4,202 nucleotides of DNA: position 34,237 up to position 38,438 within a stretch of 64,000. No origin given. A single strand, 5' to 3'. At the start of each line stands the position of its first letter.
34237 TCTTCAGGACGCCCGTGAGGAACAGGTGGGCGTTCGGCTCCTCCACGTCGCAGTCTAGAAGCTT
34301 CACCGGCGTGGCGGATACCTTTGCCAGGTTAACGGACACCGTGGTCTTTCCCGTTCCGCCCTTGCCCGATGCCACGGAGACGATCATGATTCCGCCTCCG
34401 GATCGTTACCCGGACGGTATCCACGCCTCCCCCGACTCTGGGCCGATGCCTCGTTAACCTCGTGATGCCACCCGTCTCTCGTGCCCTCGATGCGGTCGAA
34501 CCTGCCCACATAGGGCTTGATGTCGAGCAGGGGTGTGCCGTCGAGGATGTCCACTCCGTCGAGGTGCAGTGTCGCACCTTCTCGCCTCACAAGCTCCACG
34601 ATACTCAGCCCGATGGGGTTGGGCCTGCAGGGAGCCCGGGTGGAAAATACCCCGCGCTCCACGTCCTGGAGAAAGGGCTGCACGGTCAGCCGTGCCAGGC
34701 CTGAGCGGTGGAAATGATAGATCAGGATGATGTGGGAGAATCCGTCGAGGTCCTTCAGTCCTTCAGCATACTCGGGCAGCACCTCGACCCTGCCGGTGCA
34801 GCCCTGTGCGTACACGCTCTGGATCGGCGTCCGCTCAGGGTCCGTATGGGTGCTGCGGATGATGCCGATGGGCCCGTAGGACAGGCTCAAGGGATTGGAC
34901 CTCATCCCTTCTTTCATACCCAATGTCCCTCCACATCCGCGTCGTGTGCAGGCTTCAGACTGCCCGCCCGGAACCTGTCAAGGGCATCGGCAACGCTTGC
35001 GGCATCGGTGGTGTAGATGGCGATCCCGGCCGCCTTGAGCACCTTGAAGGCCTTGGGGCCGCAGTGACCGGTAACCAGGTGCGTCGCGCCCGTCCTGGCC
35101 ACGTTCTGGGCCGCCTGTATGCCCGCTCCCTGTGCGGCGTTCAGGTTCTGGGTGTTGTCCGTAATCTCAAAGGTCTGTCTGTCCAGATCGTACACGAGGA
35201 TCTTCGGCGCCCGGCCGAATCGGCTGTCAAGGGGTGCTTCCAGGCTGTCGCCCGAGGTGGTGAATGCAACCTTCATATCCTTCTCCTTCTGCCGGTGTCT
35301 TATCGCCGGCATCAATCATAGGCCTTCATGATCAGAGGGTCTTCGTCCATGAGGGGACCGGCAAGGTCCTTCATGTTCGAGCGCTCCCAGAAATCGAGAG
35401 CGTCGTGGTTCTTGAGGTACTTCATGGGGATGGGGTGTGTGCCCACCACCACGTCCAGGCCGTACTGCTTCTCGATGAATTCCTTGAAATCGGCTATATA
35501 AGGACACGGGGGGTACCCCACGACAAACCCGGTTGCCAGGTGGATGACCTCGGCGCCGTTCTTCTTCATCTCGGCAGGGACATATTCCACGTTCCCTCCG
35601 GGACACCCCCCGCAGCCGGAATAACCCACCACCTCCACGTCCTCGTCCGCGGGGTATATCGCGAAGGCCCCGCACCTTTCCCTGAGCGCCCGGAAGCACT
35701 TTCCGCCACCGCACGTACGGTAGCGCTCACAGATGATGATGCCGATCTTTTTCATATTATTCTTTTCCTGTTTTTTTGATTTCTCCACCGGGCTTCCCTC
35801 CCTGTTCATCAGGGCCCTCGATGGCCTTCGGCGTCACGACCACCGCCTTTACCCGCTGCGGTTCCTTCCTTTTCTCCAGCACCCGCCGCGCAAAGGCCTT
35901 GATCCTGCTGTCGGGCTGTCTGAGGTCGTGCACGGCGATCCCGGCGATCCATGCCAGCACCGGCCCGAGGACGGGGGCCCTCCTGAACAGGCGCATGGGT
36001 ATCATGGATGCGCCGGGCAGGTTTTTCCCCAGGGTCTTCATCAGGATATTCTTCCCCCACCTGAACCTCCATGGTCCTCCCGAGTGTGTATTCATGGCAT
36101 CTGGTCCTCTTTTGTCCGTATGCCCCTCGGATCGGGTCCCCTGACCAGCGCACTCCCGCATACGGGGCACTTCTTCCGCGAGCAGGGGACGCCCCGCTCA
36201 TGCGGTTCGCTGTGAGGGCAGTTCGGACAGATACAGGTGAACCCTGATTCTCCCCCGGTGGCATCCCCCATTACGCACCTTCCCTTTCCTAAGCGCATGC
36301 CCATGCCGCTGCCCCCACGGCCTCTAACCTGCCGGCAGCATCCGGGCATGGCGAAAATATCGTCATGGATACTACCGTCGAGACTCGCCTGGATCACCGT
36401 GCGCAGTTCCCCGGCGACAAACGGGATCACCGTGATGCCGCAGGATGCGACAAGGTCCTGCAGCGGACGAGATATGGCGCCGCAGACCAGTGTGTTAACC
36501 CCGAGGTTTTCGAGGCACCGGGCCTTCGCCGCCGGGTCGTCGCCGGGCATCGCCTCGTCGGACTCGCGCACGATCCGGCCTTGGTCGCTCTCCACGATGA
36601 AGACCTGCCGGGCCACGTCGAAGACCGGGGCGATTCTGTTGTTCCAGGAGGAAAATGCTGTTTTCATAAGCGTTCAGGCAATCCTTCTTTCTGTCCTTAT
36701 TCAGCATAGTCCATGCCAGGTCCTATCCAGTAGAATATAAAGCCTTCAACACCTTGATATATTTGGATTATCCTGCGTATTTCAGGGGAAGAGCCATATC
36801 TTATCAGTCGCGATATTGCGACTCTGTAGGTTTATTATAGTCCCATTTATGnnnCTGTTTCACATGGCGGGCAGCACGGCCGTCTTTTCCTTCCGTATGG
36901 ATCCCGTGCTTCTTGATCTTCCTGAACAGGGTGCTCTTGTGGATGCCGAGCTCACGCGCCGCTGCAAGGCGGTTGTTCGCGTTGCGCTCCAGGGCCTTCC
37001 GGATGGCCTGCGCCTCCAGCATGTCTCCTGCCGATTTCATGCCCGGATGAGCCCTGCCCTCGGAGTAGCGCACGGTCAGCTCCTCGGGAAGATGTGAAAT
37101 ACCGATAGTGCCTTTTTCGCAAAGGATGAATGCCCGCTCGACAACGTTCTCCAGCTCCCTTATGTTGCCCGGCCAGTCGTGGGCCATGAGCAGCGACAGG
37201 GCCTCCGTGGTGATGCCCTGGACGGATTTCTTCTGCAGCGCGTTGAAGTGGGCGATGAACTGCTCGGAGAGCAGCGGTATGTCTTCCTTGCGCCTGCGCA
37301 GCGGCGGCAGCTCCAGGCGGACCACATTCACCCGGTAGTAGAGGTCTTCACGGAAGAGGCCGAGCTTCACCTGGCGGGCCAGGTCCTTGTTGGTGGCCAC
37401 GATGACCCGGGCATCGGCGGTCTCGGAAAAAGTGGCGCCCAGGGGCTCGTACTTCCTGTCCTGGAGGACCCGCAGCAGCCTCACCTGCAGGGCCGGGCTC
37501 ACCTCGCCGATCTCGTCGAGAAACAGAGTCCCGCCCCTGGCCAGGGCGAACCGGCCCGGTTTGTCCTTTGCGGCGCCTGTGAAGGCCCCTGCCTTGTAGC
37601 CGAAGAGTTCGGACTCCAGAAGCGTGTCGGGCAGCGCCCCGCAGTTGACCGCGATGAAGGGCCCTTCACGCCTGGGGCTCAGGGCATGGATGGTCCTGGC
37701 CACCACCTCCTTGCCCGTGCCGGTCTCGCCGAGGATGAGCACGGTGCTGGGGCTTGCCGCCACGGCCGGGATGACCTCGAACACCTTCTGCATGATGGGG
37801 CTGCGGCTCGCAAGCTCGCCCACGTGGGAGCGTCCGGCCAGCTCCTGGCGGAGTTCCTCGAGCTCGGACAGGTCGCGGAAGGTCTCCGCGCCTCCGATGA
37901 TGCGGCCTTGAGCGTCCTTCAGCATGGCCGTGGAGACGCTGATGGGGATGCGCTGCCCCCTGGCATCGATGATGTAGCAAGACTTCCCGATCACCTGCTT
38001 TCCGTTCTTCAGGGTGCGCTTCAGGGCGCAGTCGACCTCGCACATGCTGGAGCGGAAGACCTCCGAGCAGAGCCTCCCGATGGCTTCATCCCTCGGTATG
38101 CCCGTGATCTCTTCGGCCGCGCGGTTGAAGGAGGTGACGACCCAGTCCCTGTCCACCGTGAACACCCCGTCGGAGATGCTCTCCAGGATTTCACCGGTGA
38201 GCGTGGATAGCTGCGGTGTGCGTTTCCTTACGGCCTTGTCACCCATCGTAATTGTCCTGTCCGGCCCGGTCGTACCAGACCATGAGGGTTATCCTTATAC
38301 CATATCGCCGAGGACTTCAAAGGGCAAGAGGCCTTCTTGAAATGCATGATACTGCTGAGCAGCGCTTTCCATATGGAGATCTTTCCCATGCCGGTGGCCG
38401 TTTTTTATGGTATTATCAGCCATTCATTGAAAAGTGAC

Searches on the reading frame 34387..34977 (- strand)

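Call 37: search_protein_families(library=pfam, proteins=[window:34387-34977:-], max_evalue=0.00001)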
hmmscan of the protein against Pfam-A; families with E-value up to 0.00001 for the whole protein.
window:34387-34977:- (197 aa): 1 family
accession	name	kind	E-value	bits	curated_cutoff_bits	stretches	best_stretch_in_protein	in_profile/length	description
PF01980.22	TrmO_N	-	8.4e-41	139.3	26.8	1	50-161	2-116/116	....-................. O N-terminal domain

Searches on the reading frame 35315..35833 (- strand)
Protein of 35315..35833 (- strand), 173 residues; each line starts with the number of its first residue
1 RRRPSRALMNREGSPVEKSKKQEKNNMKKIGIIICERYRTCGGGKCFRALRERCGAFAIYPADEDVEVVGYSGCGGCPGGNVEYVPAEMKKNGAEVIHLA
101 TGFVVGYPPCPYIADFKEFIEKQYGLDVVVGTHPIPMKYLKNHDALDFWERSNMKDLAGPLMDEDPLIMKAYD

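Call 37: search_protein_families(library=pfam, proteins=[window:35315-35833:-], max_evalue=0.00001)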
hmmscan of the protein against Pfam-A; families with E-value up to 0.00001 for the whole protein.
window:35315-35833:- (173 aa): 1 family
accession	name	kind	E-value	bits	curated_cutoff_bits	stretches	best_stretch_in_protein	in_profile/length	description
PF08821.16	CGGC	-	5.8e-28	97.6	27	1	29-133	1-106/106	CGGC domain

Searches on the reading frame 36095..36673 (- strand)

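Call 37: search_protein_families(library=pfam, proteins=[window:36095-36673:-], max_evalue=0.00001)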
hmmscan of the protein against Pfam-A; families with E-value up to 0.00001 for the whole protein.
window:36095-36673:- (193 aa): 1 family
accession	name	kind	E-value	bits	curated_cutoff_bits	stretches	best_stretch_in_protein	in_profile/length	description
PF02579.22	Nitro_FeMo-Co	-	4.2e-08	33.8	26.3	1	11-96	2-91/94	Dinitrogenase iron-molybdenum cofactor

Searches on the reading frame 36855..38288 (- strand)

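Call 22: search_protein_families(library=pfam, proteins=[window:36855-38288:-], max_evalue=0.00001)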
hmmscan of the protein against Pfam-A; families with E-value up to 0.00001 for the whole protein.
window:36855-38288:- (478 aa): 9 families
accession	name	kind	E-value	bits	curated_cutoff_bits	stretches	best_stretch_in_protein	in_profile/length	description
PF00158.32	Sigma54_activat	-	7.2e-67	224.7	20.2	1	161-325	3-167/168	Sigma-54 interaction domain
PF25601.1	AAA_lid_14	-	1.4e-28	98.9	27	1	331-411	1-81/87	AAA+ ATPase lid domain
PF14532.12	Sigma54_activ_2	-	2.7e-20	73.5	25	1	162-330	3-138/138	Sigma-54 interaction domain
PF08448.16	PAS_4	-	1.4e-13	51.4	23.1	1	35-144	1-109/110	PAS fold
PF13426.13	PAS_9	-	1.1e-12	48.6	27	1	39-142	1-103/103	PAS domain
PF00989.32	PAS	-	5.7e-11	42.9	22.6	1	34-137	6-110/113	PAS fold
PF02954.25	HTH_8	-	8.7e-10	38.6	22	1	423-461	4-42/42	Bacterial regulatory protein, Fis family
PF07728.20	AAA_5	-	3.1e-08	34.1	22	1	183-301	2-123/139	AAA domain (dynein-related subfamily)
PF13188.13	PAS_8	-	3.1e-06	27.3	21.8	0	34-78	6-47/65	PAS domain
